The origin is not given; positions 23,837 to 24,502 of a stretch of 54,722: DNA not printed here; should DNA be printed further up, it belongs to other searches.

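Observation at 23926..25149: Low-GC two-gene cassette (246-aa unknown protein plus HEPN-like R-x5-H protein) between hupK and hypA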

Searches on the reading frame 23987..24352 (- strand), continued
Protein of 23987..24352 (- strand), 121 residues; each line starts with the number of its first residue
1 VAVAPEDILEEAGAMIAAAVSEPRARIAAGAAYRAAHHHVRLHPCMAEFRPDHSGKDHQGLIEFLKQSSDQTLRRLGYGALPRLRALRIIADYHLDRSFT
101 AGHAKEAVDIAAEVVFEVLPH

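Call 91: fold_search(model_id=the predicted structure, library=viral)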
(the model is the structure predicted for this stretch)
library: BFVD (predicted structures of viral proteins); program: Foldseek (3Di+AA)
matches with E <= 10: 119; with E <= 0.001: 0
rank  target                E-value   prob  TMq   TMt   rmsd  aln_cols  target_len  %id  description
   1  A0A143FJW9            6.7e-01  0.69  0.43  0.41   5.0       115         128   11  Uncharacterized protein [Bacillus phage Vinny]
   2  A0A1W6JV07            1.0e+00  0.14  0.25  0.26  16.7       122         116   17  Uncharacterized protein [Vibrio phage pVco-5]
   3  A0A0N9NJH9            1.3e+00  0.28  0.34  0.37  12.7       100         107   14  Uncharacterized protein [Acidianus bottle-shaped virus 2 strain ABV2]
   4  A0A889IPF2            1.5e+00  0.11  0.26  0.13  14.3       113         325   17  (no name in the UniProt tables at hand)
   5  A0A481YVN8            1.8e+00  0.09  0.25  0.24  13.9       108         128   11  Uncharacterized protein [Marseillevirus LCMAC103]
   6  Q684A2                1.9e+00  0.35  0.43  0.44   4.8       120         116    9  (no name in the UniProt tables at hand)
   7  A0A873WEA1            2.0e+00  0.18  0.35  0.16  12.5       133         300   14  (no name in the UniProt tables at hand)
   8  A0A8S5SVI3            2.0e+00  0.12  0.24  0.12  10.3        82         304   17  Uncharacterized protein [Siphoviridae sp. ctDOT22]
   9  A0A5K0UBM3            2.2e+00  0.11  0.29  0.12  11.6       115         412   10  Uncharacterized protein [Yasminevirus sp. GU-2018]
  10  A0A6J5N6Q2            2.3e+00  0.54  0.48  0.40   5.8       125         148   10  Uncharacterized protein [uncultured Caudovirales phage]
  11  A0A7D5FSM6            2.3e+00  0.16  0.34  0.35  14.4       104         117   12  (no name in the UniProt tables at hand)
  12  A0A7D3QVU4            2.3e+00  0.08  0.25  0.07  16.1       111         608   12  Uncharacterized protein [Fadolivirus FV1/VV64]
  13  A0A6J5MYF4            2.5e+00  0.09  0.24  0.20   9.6       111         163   10  Uncharacterized protein [uncultured Caudovirales phage]
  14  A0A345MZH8            2.6e+00  0.30  0.30  0.17   3.9        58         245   16  (no name in the UniProt tables at hand)
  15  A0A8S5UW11            2.6e+00  0.05  0.21  0.03  17.4       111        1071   17  Uncharacterized protein [Siphoviridae sp. ctgaU3]
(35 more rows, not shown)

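Call 97: search_protein_families(library=pfam, proteins=[L007:8372-9088:-, L007:8628-9203:-, L006:4431-4739:+, L010:1-717:+], max_evalue=0.01)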
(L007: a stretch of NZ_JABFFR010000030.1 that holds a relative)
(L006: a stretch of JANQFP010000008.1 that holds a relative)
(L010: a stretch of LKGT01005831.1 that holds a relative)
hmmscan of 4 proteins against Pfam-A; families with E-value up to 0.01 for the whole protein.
L007:8372-9088:- (238 aa): 2 families
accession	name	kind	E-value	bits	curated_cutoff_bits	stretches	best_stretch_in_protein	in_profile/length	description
PF01609.27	DDE_Tnp_1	-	3.4e-21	76.4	23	1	90-230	25-199/200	Transposase DDE domain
PF13586.12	DDE_Tnp_1_2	-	2e-05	25.4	29.2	1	153-233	3-86/86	Transposase DDE domain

L007:8628-9203:- (191 aa): 1 family
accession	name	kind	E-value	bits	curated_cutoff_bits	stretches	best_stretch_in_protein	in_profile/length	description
PF13340.11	DUF4096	-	1.4e-18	67.3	34.3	1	21-77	1-58/76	Putative transposase of IS4/5 family (DUF4096)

L006:4431-4739:+ (102 aa): 0 families

L010:1-717:+ (239 aa): 0 families
